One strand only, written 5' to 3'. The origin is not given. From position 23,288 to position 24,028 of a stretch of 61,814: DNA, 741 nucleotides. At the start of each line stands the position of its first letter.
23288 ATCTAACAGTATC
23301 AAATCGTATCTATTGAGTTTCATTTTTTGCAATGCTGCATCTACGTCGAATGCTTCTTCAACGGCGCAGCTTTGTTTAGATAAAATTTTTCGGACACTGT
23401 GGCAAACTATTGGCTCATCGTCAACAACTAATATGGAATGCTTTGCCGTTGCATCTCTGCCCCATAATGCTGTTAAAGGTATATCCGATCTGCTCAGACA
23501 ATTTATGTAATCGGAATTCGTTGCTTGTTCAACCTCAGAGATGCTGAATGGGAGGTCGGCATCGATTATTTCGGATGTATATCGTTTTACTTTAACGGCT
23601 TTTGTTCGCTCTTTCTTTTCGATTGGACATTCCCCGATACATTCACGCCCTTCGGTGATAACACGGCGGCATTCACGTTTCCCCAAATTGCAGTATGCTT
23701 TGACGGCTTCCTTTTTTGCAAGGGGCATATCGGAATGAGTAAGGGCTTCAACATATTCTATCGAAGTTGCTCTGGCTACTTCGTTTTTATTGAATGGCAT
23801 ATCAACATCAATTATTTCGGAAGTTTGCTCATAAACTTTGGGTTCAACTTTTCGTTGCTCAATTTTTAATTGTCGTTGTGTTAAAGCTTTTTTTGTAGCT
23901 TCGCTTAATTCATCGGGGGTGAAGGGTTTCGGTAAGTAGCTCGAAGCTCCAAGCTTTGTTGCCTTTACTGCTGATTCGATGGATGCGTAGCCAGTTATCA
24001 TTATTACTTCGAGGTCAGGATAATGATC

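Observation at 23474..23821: Dual-receiver protein whose inter-REC linker is a duplicated module flanking a CX6CX9CX3CP cysteine cluster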

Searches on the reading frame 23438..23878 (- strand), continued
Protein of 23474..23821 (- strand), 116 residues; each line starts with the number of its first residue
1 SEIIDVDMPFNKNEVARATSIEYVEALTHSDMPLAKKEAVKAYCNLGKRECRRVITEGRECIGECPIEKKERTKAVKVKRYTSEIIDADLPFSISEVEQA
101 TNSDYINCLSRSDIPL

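Call 57: find_encoding_contigs(protein=P0016, flank=6000, max_places=3)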
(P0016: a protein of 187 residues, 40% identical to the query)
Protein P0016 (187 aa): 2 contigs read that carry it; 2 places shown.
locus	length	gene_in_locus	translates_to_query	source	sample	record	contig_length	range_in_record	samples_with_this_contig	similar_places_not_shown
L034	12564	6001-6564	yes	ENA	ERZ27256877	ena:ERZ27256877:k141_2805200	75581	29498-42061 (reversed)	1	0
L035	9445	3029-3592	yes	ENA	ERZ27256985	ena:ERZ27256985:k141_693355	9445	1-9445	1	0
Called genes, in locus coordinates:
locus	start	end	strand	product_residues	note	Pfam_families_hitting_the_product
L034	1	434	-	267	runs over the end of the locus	-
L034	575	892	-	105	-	-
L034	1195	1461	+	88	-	-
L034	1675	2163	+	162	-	-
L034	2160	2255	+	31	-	-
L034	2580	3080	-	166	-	PF06081:ArAE_1, PF13515:FUSC_2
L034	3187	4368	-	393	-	PF00155:Aminotran_1_2, PF12897:Asp_aminotransf (faint)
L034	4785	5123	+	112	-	-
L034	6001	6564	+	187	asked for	-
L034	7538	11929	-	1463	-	PF00873:ACR_tran, PF02355:SecD_SecF_C (weak), PF03176:MMPL (faint), PF02321:OEP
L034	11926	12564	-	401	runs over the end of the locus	PF25917:BSH_RND, PF25973:BSH_CzcB, PF25919:BSH_CusB (faint), PF25881:HH_YBHG, PF25954:Beta-barrel_RND_2, PF25967:RND-MFP_C, PF25989:YknX_C (weak)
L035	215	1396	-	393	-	PF00155:Aminotran_1_2, PF12897:Asp_aminotransf (faint)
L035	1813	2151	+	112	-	-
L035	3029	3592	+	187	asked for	-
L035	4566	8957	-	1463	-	PF00873:ACR_tran, PF02355:SecD_SecF_C (weak), PF03176:MMPL (faint), PF02321:OEP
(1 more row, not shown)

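Call 58: find_encoding_contigs(protein=P0031, flank=6000, max_places=2)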
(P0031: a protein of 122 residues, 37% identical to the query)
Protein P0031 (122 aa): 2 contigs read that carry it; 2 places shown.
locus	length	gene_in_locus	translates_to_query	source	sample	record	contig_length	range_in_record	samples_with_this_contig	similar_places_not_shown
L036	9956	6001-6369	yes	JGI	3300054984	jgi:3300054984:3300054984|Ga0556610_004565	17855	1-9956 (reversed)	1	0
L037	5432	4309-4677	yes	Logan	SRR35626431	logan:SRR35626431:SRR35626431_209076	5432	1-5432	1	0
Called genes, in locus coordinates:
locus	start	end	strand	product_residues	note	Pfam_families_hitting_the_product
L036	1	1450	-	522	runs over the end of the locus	PF07519:Tannase, PF19878:DUF6351 (faint), PF07519:Tannase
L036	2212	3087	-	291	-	PF06314:ADC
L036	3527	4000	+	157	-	-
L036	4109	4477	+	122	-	-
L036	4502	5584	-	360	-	-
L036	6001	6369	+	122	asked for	-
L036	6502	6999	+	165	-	PF06172:Cupin_5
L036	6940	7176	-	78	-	-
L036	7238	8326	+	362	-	PF04015:DUF362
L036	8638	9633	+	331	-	PF01180:DHO_dh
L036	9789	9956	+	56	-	?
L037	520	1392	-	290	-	PF06314:ADC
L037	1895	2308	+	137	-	-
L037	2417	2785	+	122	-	-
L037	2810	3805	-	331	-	-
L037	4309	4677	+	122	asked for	-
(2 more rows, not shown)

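Call 59: find_encoding_contigs(protein=P0045, flank=6000, max_places=2)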
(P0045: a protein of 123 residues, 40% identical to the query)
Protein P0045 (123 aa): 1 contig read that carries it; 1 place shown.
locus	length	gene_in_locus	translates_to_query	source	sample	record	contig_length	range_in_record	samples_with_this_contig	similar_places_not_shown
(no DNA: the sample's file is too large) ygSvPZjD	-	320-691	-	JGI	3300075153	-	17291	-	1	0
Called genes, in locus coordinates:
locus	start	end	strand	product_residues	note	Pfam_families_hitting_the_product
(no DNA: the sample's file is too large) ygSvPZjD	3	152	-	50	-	?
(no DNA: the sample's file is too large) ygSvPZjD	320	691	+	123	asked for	-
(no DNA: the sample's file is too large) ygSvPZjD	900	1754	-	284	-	PF12838:Fer4_7 (faint), PF13187:Fer4_9 (faint), PF13247:Fer4_11, PF13620:CarboxypepD_reg (weak)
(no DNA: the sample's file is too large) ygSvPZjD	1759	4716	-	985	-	PF21423:AhtL-like_1st, PF00384:Molybdopterin, PF01568:Molydop_binding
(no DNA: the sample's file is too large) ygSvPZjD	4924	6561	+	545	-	PF07519:Tannase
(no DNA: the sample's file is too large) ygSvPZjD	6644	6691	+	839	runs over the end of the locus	PF02837:Glyco_hydro_2_N (weak), PF13364:BetaGal_ABD2 (weak), PF21467:BetaGal_gal-bd (weak), PF22666:Glyco_hydro_2_N2 (weak), PF00703:Glyco_hydro_2, PF02836:Glyco_hydro_2_C, PF16355:DUF4982, PF18565:Glyco_hydro2_C5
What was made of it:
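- The contexts of the stand-alone A-A' genes are inconsistent (calls 57-59).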

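Call 61: search_protein_families(library=pfam, alignment_id=A4, max_evalue=1)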
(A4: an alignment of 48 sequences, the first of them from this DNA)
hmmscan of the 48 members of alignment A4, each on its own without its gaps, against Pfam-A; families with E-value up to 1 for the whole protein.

A. member 1, seq(135 aa): 0 families

B. families by the number of members that match (of 48 scanned): 13 families
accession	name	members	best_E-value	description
PF00642.30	zf-CCCH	3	0.053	Zinc finger C-x8-C-x5-C-x3-H type (and similar)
PF01355.22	HIPIP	1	0.003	High potential iron-sulfur protein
PF21917.1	NMB0537_N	1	0.037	N-terminal region of NMB0537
PF08412.15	Ion_trans_N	1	0.052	Ion transport protein N-terminal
PF25182.1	NonGDSL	1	0.063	Non-GDSL lipase-like family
PF24310.1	THSD1_D2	1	0.065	THSD1 second Ig-like domain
PF05706.17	CDKN3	1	0.076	Cyclin-dependent kinase inhibitor 3 (CDKN3)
PF25195.1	DPC2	1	0.11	Diatom pyrenoid component 2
PF14123.11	DUF4290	1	0.15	Domain of unknown function (DUF4290)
PF13062.12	DUF3924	1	0.15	Protein of unknown function (DUF3924)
PF19562.4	DUF6084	1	0.19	Family of unknown function (DUF6084)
PF05413.17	Peptidase_C34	1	0.19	Putative closterovirus papain-like endopeptidase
PF17862.7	AAA_lid_3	1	0.2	AAA+ lid domain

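Call 74: search_protein_families(library=pfam, proteins=[L013:2983-3387:-, L015:3100-3531:-, L001:8906-10078:-, L016:1-857:-], max_evalue=0.01)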
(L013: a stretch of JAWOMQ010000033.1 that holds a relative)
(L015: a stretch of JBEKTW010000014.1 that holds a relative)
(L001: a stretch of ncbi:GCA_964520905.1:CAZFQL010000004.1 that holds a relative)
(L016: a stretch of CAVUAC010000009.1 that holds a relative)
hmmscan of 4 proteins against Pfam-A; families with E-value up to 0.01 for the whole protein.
L013:2983-3387:- (134 aa): 2 families
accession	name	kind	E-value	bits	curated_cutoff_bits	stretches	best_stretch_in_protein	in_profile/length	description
PF12802.13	MarR_2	-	1.2e-05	25.8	27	1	35-91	3-60/61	MarR family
PF01047.28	MarR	-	3.1e-05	24.2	24.6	1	35-91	1-57/59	MarR family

L015:3100-3531:- (143 aa): 5 families
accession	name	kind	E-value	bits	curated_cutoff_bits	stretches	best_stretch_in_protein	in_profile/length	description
PF01047.28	MarR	-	8.3e-06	26.1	24.6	1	32-89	1-58/59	MarR family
PF13463.12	HTH_27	-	6e-05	23.7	22.2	1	45-98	15-68/68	Winged helix DNA-binding domain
PF12802.13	MarR_2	-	0.00025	21.6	27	1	51-88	23-60/61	MarR family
PF01978.25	TrmB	-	0.00025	21.3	25.6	1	26-84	1-58/68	Sugar-specific transcriptional regulator TrmB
PF22381.2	Staph_reg_Sar_Rot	-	0.00088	19.8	27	1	24-105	4-85/85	Transcriptional regulator SarA/Rot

L001:8906-10078:- (390 aa): 0 families

L016:1-857:- (285 aa): 22 families
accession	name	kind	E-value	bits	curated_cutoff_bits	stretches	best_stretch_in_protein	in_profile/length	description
PF13450.12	NAD_binding_8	-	1.4e-08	35.4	21.9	1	157-208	1-52/68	NAD(P)-binding Rossmann-like domain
PF12831.13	FAD_oxidored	-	4.1e-08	33.4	27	1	156-191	3-38/416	FAD dependent oxidoreductase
PF07992.20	Pyr_redox_2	-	2.4e-06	27.6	26.1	1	155-243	3-78/291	Pyridine nucleotide-disulphide oxidoreductase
PF00037.32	Fer4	-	5.2e-06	26.5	21.1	1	249-266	2-19/24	4Fe-4S binding domain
PF00890.30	FAD_binding_2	-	8.1e-06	25.7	20.4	1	157-189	4-36/414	FAD binding domain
PF01266.30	DAO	-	1.2e-05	25.5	27.9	1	157-189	4-37/353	FAD dependent oxidoreductase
PF01134.28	GIDA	-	4.5e-05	23.1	22.1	1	156-186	3-29/391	Glucose inhibited division protein A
PF13237.11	Fer4_10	-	0.00014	22.2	25.5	1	249-267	3-21/53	4Fe-4S dicluster domain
PF25160.1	LdpA_Fe-S-bd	-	0.00018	21.7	27.6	1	249-271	22-44/49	LdpA Fe-S cluster-binding domain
PF00070.33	Pyr_redox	-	0.00019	22.3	22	1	156-192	3-36/82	Pyridine nucleotide-disulphide oxidoreductase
PF12797.12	Fer4_2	-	0.00019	21.7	24.5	1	248-267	3-22/22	4Fe-4S binding domain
PF03486.20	HI0933_like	-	0.00032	20.7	50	1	155-190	3-38/244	HI0933-like protein Rossmann domain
PF12837.12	Fer4_6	-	0.00051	20.3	25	1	250-267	4-21/24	4Fe-4S binding domain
PF14697.11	Fer4_21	-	0.00063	20.3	35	1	245-267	31-53/59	4Fe-4S dicluster domain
PF13459.11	Fer4_15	-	0.00079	20.5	22.4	1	249-267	2-20/66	4Fe-4S single cluster domain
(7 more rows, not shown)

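Call 86: search_solved_structures(query=A4, max_evalue=10, show_alignments=2)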
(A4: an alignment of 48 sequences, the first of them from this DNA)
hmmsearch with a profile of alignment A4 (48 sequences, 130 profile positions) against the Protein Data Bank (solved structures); distinct sequences matched with E-value up to 10: 0.

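Call 87: fold_search(model_id=the predicted structure, library=viral)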
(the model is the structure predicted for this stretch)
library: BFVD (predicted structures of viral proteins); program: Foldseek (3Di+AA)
matches with E <= 10: 110; with E <= 0.001: 0
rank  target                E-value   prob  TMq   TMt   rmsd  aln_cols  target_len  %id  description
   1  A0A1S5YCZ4            8.4e-01  0.06  0.22  0.07  14.4       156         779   11  JmJC domain protein [Leptopilina boulardi filamentous virus]
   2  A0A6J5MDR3            1.2e+00  0.08  0.18  0.11  12.8        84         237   13  HNHc domain containing protein [uncultured Caudovirales phage]
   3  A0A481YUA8            1.4e+00  0.07  0.18  0.14  13.7        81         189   25  F-box-like family protein [Marseillevirus LCMAC102]
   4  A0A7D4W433            1.7e+00  0.04  0.12  0.08  12.2        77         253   13  Putative glycoprotein [Vesanto virus]
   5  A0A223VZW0            1.8e+00  0.04  0.17  0.12  14.9        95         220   18  HNH nuclease domain-containing protein [Agrobacterium phage Atu_ph07]
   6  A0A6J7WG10            1.8e+00  0.03  0.17  0.13  22.9       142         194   10  Uncharacterized protein [uncultured Caudovirales phage]
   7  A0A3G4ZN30            2.0e+00  0.03  0.19  0.05  17.6       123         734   13  RING finger protein 166-like protein [Terrestrivirus sp.]
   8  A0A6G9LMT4            2.3e+00  0.06  0.12  0.12   9.9        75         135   13  HNH nuclease domain-containing protein [Enterococcus phage vipetofem]
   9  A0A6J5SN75            2.3e+00  0.04  0.18  0.16  10.1        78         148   15  Uncharacterized protein [uncultured Caudovirales phage]
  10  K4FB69                2.3e+00  0.03  0.14  0.11  13.8        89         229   10  HNH endonuclease [Cronobacter phage vB_CsaM_GAP32]
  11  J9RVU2                2.5e+00  0.11  0.19  0.18   5.2        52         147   25  HNH endonuclease [Escherichia phage ECBP2]
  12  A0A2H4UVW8            2.6e+00  0.03  0.18  0.05   8.7        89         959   12  site-specific DNA-methyltransferase (adenine-specific) [Bodo saltans virus]
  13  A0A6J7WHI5            2.8e+00  0.04  0.24  0.14  13.7       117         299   12  DUF559 domain-containing protein [uncultured Caudovirales phage]
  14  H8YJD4                3.0e+00  0.04  0.13  0.23   9.5        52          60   19  (no name in the UniProt tables at hand)
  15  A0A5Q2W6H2            3.2e+00  0.02  0.13  0.11  16.1       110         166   14  (no name in the UniProt tables at hand)
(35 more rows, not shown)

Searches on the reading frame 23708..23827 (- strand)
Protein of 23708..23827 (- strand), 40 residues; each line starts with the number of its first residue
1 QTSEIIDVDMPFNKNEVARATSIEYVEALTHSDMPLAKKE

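Call 70: find_homologous_proteins(query=A7, max_evalue=10)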
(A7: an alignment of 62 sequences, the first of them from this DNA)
Query A7 (62 sequences) (40 aa, profile of the alignment): 3 proteins with E <= 10 among 11 candidates.
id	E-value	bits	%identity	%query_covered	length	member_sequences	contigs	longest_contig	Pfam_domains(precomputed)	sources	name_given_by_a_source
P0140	3.9e-8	50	33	98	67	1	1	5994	-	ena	-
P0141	5.4e+0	24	35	57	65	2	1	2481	-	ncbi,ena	-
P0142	5.5e+0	24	35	57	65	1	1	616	-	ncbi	-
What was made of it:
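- Tried and rejected: A profile of the 40-aa A module alone, used to look for the module in other protein contexts, retrieved only 11 candidates and one new 67-aa hit (call 70).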

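Call 85: search_solved_structures(query=A7, max_evalue=10, show_alignments=2)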
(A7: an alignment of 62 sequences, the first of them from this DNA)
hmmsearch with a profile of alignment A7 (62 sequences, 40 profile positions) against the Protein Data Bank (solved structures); distinct sequences matched with E-value up to 10: 5.
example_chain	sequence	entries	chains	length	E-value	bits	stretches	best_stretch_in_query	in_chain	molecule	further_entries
8b5k_A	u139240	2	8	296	0.77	12.4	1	23-36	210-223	Haloalkane dehalogenase DhaA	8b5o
7e8r_A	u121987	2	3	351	1.1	11.9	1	9-24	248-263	EcoT38I restriction endonuclease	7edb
3nxh_A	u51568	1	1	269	1.2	11.8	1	6-16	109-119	transcriptional regulator yvhJ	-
6uf3_A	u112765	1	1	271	1.2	11.7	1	6-16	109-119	Polyisoprenyl-teichoic acid--peptidoglycan teichoic acid transferase TagV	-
1e1c_B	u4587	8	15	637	1.3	11.6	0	20-33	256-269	METHYLMALONYL-COA MUTASE BETA CHAIN | METHYLMALONYL-COA MUTASE | PROTEIN (METHYLMALONYL-COA MUTASE BETA-SUBUNIT)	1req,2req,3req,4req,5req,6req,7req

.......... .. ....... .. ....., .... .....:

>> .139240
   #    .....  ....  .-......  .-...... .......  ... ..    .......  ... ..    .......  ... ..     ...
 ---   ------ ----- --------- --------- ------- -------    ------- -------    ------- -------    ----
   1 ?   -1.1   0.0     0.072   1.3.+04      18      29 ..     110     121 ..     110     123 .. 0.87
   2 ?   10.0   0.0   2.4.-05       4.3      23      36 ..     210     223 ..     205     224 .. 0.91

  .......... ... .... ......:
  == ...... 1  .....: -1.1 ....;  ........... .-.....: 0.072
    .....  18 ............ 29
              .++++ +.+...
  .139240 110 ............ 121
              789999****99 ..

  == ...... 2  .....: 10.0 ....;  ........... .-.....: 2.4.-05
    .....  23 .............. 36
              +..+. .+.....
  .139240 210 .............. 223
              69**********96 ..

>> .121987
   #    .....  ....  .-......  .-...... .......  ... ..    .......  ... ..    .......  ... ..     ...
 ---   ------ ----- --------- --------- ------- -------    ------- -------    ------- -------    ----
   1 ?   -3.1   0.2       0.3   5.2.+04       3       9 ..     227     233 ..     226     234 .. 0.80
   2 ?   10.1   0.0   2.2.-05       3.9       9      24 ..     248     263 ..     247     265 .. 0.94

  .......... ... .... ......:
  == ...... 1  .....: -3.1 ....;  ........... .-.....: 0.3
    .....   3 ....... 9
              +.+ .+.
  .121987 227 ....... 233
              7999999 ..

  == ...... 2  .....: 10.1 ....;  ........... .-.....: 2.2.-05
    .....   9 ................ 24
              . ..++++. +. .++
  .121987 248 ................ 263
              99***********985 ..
